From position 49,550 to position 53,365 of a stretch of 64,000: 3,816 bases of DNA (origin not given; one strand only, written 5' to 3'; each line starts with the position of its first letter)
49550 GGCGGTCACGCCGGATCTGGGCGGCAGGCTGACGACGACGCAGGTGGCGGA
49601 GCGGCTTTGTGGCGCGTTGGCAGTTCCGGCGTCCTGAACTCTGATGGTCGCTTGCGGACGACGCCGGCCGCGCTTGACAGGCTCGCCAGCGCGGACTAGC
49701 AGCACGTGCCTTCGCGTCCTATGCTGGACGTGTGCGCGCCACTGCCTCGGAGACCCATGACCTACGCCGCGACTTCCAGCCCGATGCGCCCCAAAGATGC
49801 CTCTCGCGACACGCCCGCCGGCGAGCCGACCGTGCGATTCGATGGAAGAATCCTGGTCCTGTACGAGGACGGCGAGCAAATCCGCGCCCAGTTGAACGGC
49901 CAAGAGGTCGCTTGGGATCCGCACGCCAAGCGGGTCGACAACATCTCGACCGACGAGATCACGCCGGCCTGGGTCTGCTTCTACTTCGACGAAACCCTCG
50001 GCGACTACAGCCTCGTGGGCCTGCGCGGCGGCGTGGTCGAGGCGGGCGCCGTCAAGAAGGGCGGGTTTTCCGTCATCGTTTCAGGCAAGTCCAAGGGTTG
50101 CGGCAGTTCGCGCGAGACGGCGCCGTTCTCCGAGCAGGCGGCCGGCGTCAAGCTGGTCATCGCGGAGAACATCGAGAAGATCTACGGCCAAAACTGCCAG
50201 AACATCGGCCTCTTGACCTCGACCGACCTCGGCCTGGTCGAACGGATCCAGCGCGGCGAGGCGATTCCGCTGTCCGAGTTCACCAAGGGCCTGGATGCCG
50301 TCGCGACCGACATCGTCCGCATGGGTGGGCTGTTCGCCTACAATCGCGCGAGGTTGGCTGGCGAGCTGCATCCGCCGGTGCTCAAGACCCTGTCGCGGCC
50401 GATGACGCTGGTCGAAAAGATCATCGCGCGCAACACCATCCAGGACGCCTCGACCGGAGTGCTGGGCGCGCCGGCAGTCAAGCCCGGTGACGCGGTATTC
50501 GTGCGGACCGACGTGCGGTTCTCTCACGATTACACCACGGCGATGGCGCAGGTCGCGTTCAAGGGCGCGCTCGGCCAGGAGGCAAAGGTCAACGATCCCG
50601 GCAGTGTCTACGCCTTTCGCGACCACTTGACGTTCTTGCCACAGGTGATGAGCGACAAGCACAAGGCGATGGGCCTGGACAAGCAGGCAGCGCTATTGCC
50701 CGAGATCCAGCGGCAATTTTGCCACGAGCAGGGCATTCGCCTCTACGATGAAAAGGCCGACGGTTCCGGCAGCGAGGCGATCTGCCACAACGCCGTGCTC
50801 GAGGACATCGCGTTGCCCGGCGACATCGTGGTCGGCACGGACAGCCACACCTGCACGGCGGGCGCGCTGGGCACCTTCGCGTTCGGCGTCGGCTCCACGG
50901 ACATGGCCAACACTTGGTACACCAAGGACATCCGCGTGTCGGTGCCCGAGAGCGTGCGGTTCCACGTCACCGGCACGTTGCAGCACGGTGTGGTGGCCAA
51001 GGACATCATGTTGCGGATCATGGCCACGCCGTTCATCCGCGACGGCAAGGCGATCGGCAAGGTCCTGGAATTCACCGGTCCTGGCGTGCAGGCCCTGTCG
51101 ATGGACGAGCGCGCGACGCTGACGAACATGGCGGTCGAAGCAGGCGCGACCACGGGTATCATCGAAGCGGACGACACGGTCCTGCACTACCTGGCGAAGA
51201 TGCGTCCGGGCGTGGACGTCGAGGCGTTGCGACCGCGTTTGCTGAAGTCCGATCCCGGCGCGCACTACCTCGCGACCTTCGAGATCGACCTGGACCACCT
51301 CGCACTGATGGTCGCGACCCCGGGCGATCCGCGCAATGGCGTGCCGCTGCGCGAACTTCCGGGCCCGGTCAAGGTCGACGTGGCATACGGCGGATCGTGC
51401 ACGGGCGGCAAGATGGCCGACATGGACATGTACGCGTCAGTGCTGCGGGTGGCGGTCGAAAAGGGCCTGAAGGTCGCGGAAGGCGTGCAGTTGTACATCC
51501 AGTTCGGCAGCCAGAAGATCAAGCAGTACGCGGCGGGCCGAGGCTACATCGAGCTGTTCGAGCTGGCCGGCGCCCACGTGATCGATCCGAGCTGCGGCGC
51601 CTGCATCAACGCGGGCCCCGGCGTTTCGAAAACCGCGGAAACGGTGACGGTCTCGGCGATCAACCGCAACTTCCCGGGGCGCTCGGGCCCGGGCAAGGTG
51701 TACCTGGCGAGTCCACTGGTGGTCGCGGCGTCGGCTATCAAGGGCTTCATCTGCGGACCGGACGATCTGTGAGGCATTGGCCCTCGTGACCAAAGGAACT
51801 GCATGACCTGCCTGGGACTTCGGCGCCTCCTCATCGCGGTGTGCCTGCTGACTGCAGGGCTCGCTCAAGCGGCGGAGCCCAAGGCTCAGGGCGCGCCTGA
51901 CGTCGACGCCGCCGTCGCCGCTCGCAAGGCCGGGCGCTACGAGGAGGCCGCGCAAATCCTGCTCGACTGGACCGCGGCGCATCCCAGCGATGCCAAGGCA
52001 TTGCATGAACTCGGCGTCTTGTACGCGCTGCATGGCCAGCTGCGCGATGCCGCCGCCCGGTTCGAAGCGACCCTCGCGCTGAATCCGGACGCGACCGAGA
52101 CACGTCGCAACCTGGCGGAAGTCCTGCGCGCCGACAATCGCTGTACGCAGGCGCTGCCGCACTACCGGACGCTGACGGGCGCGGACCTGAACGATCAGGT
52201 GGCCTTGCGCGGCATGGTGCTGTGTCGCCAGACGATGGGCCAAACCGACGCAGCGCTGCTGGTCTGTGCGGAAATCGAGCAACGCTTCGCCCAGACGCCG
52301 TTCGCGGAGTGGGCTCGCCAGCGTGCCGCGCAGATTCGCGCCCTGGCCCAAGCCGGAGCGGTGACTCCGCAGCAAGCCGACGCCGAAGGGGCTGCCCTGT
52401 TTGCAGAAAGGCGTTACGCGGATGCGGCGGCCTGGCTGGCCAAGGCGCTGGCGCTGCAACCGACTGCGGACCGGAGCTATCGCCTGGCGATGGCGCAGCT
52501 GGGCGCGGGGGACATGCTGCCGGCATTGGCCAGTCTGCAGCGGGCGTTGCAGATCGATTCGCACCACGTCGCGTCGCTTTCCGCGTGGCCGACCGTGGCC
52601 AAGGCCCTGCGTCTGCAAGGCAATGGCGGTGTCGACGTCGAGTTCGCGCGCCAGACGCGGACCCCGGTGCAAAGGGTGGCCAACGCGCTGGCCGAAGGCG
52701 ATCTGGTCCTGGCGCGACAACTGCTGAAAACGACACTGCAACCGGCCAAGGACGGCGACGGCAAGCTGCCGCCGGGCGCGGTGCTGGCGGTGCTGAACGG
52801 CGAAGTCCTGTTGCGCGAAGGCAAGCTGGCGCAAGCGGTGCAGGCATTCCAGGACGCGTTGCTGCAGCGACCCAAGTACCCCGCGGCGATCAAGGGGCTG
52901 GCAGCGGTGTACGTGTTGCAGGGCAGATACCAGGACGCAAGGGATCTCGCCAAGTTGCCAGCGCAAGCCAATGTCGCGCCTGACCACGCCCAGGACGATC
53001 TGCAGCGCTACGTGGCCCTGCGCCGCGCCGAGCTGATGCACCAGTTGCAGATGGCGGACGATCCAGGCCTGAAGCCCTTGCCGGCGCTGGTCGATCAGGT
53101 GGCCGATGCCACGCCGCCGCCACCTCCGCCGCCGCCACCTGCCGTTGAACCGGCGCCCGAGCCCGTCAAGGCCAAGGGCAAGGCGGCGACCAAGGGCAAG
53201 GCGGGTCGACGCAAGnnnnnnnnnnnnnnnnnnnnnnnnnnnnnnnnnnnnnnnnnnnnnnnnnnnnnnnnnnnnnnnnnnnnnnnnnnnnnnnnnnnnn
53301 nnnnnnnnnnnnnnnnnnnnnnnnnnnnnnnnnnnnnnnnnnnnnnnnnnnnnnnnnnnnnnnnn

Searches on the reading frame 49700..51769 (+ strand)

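Call 36: search_protein_families(library=pfam, proteins=[window:49700-51769:+], max_evalue=0.001)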
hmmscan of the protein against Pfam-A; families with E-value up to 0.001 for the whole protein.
window:49700-51769:+ (690 aa): 2 families
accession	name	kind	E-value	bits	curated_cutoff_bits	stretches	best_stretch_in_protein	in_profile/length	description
PF00330.25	Aconitase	-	2.6e-98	330.4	28.7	2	265-552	16-305/463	Aconitase family (aconitate hydratase)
PF00694.25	Aconitase_C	-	1e-09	39.2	22.8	1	122-173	73-125/131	Aconitase C-terminal domain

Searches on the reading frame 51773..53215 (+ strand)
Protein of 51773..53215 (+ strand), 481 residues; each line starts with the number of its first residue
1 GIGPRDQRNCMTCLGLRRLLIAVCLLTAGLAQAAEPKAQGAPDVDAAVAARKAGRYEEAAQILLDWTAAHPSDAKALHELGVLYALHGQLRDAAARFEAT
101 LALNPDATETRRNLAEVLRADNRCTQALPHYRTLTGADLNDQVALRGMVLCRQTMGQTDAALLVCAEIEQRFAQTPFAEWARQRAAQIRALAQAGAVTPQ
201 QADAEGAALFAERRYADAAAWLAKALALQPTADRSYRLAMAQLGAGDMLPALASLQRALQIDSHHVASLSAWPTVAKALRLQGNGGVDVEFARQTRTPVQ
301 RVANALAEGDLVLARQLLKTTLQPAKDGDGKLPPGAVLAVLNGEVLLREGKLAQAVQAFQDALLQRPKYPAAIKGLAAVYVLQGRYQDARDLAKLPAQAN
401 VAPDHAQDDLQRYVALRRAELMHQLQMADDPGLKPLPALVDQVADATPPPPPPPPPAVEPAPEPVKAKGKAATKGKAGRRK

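Call 72: search_protein_families(library=pfam, proteins=[window:51773-53215:+], max_evalue=0.001)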
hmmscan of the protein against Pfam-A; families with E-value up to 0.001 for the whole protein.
window:51773-53215:+ (481 aa): 13 families
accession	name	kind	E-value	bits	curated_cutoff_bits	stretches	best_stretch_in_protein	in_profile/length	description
PF07719.23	TPR_2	-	1.2e-14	53.6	27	0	74-106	1-33/34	Tetratricopeptide repeat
PF14559.12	TPR_19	-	5.8e-14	52.6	25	1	346-399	1-55/68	Tetratricopeptide repeat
PF13432.12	TPR_16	-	1.3e-13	51.5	32.7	2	343-394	4-55/65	Tetratricopeptide repeat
PF00515.34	TPR_1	-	9.9e-12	44.6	27.8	0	236-264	5-33/34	Tetratricopeptide repeat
PF13424.12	TPR_12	-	1.5e-10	41.5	30.1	1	339-393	6-68/77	Tetratricopeptide repeat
PF13414.12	TPR_11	-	3.6e-09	36.6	26.8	0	343-384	1-42/42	TPR repeat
PF13428.12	TPR_14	-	5.7e-08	33.1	23.5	0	46-82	7-43/44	Tetratricopeptide repeat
PF13431.12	TPR_17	-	2e-06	28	24.4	0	65-93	4-32/34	Tetratricopeptide repeat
PF12895.13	ANAPC3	-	3.2e-06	27.7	27.2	0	213-268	3-58/82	Anaphase-promoting complex, cyclosome, subunit 3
PF13176.12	TPR_7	-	3.9e-05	23.9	27.9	0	47-74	6-35/36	Tetratricopeptide repeat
PF25063.1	ARM_TT21_C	-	0.00022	21.6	35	0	350-412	35-96/209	Tetratricopeptide repeat protein 21 C-terminal ARM domain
PF13174.12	TPR_6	-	0.00045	21.1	26.3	0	236-260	4-28/33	Tetratricopeptide repeat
PF13181.12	TPR_8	-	0.001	19.5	25.7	0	236-264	5-33/34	Tetratricopeptide repeat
